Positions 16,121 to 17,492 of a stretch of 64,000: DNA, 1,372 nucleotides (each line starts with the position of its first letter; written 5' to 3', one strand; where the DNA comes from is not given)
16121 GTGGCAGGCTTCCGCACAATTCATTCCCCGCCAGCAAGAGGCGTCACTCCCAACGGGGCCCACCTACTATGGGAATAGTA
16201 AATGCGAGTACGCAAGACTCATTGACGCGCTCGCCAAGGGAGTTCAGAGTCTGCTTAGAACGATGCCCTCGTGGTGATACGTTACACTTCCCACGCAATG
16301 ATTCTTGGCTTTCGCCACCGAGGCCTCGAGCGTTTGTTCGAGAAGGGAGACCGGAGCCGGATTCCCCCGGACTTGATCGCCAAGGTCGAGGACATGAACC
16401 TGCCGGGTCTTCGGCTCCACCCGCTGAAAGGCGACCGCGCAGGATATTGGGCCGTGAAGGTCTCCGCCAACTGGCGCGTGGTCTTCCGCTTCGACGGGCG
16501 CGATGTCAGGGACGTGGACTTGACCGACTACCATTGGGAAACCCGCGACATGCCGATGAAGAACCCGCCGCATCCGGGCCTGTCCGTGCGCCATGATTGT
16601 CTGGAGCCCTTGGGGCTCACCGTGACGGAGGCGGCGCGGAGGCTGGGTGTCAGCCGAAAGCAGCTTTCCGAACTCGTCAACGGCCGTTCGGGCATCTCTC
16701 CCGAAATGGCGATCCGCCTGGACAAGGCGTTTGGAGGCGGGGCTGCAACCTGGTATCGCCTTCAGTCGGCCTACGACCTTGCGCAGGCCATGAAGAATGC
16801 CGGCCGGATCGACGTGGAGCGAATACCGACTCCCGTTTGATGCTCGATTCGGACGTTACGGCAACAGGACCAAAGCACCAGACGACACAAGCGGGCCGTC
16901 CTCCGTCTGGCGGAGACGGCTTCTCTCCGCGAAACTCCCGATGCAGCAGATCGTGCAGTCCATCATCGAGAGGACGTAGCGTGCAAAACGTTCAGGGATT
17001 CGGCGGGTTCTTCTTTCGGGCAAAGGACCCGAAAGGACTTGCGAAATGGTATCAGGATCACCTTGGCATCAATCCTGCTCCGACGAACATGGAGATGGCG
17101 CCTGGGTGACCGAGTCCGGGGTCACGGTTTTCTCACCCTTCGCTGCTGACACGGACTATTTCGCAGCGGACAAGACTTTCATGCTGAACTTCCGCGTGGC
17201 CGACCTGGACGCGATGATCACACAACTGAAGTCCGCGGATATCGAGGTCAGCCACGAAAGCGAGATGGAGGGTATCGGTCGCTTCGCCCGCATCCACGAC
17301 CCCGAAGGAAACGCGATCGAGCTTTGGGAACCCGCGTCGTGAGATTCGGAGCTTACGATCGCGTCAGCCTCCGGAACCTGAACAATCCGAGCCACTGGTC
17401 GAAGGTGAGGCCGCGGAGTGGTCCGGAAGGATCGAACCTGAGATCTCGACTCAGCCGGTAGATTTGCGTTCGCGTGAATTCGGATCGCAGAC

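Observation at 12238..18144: Duplicated Erm-like 23S rRNA methyltransferase genes: one intact, one disrupted, plus a third 3'-end stub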

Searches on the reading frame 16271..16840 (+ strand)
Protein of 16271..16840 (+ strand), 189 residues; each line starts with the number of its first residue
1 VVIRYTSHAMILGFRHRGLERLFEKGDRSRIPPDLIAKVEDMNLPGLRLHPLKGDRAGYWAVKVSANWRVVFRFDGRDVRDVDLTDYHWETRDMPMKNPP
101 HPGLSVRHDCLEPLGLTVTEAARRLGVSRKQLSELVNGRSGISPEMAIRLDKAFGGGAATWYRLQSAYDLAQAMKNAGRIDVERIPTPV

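Call 65: search_protein_families(library=pfam, proteins=[window:16271-16840:+], max_evalue=0.001)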
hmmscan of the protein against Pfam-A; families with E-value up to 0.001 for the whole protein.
window:16271-16840:+ (189 aa): 5 families
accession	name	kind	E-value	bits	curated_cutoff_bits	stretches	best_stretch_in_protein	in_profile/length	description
PF01381.28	HTH_3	-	6.3e-11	42.6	23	1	110-155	4-49/55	Helix-turn-helix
PF05015.19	HigB-like_toxin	-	3.4e-10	40.7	27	1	14-88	3-91/91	RelE-like toxin of type II toxin-antitoxin system HigB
PF13560.12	HTH_31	-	4.1e-08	33.9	27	1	115-158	14-58/64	Helix-turn-helix domain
PF15943.11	YdaS_toxin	-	2.8e-05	24.3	30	1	120-156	13-49/65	Bacterial toxin YdaS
PF12844.13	HTH_19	-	0.00035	20.9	30.2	1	114-155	11-52/64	Helix-turn-helix domain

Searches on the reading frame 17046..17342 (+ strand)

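Call 65: search_protein_families(library=pfam, proteins=[window:17046-17342:+], max_evalue=0.001)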
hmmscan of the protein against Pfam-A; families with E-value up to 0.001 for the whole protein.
window:17046-17342:+ (98 aa): 2 families
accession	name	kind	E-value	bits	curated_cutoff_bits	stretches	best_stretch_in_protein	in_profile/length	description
PF12681.13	Glyoxalase_2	-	4e-06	27.2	30.1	1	39-96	57-116/118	Glyoxalase-like domain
PF00903.31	Glyoxalase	-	0.00033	21.5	20.6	1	44-93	71-121/121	Glyoxalase/Bleomycin resistance protein/Dioxygenase superfamily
